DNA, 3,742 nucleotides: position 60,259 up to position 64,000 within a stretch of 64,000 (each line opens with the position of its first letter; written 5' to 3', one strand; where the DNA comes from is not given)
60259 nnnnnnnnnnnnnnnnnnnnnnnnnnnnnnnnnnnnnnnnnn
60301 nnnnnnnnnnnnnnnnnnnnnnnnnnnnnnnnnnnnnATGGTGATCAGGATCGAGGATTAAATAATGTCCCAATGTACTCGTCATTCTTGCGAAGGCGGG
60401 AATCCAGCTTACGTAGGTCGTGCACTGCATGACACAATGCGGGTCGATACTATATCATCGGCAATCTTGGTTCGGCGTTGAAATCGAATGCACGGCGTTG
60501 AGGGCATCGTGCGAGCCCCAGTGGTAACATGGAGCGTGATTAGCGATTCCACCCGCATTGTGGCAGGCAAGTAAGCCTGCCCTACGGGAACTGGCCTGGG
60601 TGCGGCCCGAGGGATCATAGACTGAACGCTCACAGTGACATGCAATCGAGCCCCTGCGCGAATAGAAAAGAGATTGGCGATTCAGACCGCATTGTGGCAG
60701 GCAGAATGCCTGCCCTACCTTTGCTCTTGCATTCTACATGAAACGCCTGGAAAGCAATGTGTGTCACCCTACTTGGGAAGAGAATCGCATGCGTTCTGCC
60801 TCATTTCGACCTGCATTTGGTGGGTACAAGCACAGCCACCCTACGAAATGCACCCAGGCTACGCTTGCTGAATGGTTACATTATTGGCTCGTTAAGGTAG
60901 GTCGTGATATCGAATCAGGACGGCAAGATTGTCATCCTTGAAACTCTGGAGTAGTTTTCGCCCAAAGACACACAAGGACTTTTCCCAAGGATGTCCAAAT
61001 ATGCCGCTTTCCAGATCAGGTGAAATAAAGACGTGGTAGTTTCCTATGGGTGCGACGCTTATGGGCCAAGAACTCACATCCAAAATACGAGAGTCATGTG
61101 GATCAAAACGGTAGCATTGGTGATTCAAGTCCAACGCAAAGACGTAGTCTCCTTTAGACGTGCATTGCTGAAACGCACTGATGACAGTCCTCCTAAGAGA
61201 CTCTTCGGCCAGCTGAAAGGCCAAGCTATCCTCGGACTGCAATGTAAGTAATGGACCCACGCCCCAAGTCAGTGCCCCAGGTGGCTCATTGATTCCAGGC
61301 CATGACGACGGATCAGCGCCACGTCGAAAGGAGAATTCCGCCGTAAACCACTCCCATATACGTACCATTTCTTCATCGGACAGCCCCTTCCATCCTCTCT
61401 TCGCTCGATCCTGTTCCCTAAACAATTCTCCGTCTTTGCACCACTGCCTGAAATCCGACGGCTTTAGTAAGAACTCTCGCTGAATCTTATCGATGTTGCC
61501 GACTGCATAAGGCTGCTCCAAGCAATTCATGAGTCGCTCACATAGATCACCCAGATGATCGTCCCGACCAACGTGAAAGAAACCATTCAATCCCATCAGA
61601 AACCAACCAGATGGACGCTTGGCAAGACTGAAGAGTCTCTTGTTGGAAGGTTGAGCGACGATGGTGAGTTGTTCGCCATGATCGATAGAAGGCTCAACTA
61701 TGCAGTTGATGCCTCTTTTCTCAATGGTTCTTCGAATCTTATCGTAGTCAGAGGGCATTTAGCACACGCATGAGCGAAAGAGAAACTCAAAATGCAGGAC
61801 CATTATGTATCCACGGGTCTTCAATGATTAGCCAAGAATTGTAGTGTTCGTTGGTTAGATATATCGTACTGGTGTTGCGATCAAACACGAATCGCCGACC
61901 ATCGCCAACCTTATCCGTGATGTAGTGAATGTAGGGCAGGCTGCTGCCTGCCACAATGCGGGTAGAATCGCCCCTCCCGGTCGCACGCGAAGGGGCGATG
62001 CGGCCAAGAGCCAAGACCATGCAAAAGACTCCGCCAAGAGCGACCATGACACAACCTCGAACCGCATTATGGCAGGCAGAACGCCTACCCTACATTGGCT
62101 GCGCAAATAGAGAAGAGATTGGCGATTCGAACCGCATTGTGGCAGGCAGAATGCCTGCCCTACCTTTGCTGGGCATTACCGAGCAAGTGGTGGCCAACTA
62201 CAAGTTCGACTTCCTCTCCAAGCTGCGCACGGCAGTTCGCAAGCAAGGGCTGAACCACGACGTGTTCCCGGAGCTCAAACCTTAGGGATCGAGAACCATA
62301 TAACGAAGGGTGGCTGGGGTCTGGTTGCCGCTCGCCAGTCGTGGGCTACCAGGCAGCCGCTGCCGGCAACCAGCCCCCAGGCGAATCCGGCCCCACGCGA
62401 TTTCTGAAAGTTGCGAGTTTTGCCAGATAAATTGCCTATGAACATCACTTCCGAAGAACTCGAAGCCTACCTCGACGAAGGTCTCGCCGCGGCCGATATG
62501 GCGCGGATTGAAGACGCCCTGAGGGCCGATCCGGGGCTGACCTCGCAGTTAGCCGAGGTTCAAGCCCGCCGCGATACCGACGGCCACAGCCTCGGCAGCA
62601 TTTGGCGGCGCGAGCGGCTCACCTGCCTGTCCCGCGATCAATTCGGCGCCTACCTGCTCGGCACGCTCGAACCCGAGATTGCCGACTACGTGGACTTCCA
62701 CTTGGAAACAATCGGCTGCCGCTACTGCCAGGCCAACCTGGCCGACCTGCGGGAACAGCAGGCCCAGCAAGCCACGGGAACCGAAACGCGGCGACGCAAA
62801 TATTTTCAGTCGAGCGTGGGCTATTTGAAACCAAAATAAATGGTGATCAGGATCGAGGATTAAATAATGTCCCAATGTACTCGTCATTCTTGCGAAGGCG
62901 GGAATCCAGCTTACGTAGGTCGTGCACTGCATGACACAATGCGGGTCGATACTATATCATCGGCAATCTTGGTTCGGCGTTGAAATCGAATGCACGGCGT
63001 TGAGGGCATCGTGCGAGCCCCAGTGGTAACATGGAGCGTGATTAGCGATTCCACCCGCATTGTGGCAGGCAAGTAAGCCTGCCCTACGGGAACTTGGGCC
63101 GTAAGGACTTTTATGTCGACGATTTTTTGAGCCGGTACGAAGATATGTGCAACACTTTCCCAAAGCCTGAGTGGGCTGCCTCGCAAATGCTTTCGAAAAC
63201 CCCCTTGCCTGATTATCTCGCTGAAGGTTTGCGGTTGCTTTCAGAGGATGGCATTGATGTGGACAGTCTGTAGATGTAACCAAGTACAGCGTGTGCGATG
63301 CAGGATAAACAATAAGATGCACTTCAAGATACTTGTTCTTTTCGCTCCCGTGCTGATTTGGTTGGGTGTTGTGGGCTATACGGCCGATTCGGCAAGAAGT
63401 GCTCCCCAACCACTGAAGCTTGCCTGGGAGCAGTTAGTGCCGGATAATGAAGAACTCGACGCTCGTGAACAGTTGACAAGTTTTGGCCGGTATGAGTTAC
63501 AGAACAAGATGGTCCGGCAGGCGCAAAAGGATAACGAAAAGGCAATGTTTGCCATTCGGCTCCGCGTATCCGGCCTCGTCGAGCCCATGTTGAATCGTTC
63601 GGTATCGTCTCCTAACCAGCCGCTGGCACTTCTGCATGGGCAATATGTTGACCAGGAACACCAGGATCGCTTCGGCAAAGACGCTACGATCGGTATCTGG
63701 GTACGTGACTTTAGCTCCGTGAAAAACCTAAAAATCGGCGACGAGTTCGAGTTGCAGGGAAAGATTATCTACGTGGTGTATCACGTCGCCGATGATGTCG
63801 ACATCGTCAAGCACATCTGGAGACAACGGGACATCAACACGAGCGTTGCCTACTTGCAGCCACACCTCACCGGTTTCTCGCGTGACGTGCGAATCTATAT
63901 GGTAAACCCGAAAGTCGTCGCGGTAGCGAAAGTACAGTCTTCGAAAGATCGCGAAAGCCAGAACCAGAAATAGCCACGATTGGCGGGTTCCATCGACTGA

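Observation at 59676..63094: Perfect 917-bp direct repeat duplicating the anti-sigma gene and the tail of the ECF sigma gene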

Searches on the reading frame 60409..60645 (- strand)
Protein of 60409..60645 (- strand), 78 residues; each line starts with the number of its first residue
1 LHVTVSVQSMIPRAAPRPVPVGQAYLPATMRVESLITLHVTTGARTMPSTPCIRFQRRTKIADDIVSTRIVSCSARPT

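Call 63: find_encoding_contigs(protein=window:60409-60645:-, flank=5000)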
Protein window:60409-60645:- (78 aa): no gene with exactly this product is on record in the collection.

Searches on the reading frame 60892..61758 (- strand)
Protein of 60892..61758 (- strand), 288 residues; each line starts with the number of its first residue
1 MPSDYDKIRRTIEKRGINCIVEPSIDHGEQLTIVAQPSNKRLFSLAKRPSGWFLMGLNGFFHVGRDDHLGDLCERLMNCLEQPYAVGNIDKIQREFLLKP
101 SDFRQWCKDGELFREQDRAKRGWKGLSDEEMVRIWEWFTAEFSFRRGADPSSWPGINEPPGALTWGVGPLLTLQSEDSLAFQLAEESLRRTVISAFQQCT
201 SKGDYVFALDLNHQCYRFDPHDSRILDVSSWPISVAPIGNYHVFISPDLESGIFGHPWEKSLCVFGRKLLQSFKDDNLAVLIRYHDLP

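Call 5: search_protein_families(library=pfam, proteins=[window:60892-61758:-], max_evalue=0.01)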
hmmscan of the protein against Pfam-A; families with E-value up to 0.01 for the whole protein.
window:60892-61758:- (288 aa): 1 family
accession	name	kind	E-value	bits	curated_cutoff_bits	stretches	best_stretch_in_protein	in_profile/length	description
PF10898.13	DUF2716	-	1.4e-38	132.8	24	1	126-270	2-141/141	Protein of unknown function (DUF2716)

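Call 12: find_encoding_contigs(protein=window:60892-61758:-, flank=10000, max_places=10)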
Protein window:60892-61758:- (288 aa): 1 contig read that carries it; 1 place shown.
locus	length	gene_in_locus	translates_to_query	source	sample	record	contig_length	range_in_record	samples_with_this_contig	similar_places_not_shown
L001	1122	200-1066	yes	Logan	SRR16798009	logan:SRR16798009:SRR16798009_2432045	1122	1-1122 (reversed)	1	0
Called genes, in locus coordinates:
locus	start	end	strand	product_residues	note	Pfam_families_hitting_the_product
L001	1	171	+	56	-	?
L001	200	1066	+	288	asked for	PF10898:DUF2716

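Call 28: find_homologous_proteins(query=window:60892-61758:-)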
Query window:60892-61758:- (288 aa): 5 proteins with E <= 0.001 among 680 candidates.
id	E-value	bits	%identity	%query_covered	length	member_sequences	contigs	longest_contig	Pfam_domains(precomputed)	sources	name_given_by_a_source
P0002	7.6e-201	684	100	100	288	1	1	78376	PF10898.14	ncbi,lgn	-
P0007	3.9e-98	347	52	99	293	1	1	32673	PF10898.14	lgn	-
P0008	1.2e-81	292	48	98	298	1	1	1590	PF10898.14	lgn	-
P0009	7.6e-15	73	31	53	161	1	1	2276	PF10898.14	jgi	jgi:hypothetical protein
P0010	2.3e-12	65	35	53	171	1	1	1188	PF10898.14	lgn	-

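Call 29: find_encoding_contigs(protein=P0007, flank=10000)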
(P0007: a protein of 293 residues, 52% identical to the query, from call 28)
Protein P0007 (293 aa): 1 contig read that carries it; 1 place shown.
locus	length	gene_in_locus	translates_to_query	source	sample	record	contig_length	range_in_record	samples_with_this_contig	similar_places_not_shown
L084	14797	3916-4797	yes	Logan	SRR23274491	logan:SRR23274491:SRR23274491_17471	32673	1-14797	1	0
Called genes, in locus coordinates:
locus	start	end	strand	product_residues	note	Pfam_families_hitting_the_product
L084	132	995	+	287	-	PF07963:N_methyl, PF07596:SBP_bac_10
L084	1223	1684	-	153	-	-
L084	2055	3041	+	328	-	PF07963:N_methyl, PF07596:SBP_bac_10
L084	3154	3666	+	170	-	-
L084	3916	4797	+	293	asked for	PF10898:DUF2716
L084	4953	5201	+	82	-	PF20097:DUF6487 (faint)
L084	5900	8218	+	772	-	PF08267:Meth_synt_1, PF01717:Meth_synt_2, PF08267:Meth_synt_1 (weak)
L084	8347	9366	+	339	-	PF01497:Peripla_BP_2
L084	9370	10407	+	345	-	PF01032:FecCD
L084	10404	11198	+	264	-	PF00005:ABC_tran, PF02463:SMC_N (faint), PF13175:AAA_15 (faint), PF13191:AAA_16 (weak), PF13401:AAA_22 (weak), PF13304:AAA_21 (weak)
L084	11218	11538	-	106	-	PF07876:Dabb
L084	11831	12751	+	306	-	-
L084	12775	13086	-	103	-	-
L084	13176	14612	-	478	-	PF00578:AhpC-TSA (weak), PF02630:SCO1-SenC, PF04238:DUF420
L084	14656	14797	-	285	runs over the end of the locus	PF12679:ABC2_membrane_2 (weak), PF01061:ABC2_membrane, PF12730:ABC2_membrane_4 (weak), PF12698:ABC2_membrane_3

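Call 30: find_encoding_contigs(protein=P0008, flank=10000)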
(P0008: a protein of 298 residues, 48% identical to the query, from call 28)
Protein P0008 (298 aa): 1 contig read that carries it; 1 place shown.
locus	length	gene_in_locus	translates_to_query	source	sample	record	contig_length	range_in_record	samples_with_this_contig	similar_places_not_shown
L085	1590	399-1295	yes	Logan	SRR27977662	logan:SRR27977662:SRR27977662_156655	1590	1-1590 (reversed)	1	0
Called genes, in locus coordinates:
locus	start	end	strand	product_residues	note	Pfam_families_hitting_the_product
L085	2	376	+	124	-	?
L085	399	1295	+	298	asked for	PF10898:DUF2716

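Call 40: search_protein_families(library=ncbifam, proteins=[window:60892-61758:-], max_evalue=0.01)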
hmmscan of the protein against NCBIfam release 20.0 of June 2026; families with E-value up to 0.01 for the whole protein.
window:60892-61758:- (288 aa): 0 families

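Call 45: search_protein_families(library=phrogs, proteins=[window:60892-61758:-], max_evalue=0.01)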
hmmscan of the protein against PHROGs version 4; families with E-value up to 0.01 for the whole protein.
window:60892-61758:- (288 aa): 0 families

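Call 46: search_protein_families(library=padloc, proteins=[window:60892-61758:-], max_evalue=0.01)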
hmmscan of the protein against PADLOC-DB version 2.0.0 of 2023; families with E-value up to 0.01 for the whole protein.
window:60892-61758:- (288 aa): 0 families

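Call 47: search_solved_structures(query=window:60892-61758:-, max_evalue=1)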
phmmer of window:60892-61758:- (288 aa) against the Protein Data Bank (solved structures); distinct sequences matched with E-value up to 1: 0.

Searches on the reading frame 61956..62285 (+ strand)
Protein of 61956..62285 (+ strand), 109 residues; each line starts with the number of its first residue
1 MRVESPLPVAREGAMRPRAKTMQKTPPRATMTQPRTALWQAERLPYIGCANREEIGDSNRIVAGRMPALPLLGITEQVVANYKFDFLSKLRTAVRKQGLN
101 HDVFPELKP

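Call 5: search_protein_families(library=pfam, proteins=[window:61956-62285:+], max_evalue=0.01)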
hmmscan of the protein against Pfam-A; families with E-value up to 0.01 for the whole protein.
window:61956-62285:+ (109 aa): 0 families

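Call 21: find_encoding_contigs(protein=window:61956-62285:+, flank=10000)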
Protein window:61956-62285:+ (109 aa): no gene with exactly this product is on record in the collection.

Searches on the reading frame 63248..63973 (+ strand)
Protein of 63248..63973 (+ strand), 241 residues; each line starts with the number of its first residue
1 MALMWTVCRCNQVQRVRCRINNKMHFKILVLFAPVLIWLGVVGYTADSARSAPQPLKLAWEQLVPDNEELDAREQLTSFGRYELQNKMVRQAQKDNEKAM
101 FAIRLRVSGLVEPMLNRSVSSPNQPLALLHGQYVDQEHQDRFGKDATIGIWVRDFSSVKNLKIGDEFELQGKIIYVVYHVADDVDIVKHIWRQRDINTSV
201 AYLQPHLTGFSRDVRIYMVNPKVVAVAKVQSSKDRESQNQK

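Call 5: search_protein_families(library=pfam, proteins=[window:63248-63973:+], max_evalue=0.01)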
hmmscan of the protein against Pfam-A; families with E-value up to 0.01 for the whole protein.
window:63248-63973:+ (241 aa): 0 families

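Call 40: search_protein_families(library=ncbifam, proteins=[window:63317-63973:+], max_evalue=0.01)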
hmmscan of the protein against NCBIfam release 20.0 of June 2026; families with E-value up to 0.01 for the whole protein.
window:63317-63973:+ (218 aa): 0 families

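Call 45: search_protein_families(library=phrogs, proteins=[window:63317-63973:+], max_evalue=0.01)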
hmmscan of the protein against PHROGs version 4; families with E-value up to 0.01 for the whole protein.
window:63317-63973:+ (218 aa): 0 families

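Call 46: search_protein_families(library=padloc, proteins=[window:63317-63973:+], max_evalue=0.01)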
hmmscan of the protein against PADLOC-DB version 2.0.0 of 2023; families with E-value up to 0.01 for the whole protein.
window:63317-63973:+ (218 aa): 0 families

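Call 64: find_encoding_contigs(protein=window:63317-63973:+, flank=10000, max_places=10)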
Protein window:63317-63973:+ (218 aa): 1 contig read that carries it; 1 place shown.
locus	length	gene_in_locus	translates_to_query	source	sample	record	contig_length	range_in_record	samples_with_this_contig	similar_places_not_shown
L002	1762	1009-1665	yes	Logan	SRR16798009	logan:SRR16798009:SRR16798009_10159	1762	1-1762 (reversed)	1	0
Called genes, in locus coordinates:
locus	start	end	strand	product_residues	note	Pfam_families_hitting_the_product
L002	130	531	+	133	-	PF13490:zf-HC2 (faint)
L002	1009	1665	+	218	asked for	-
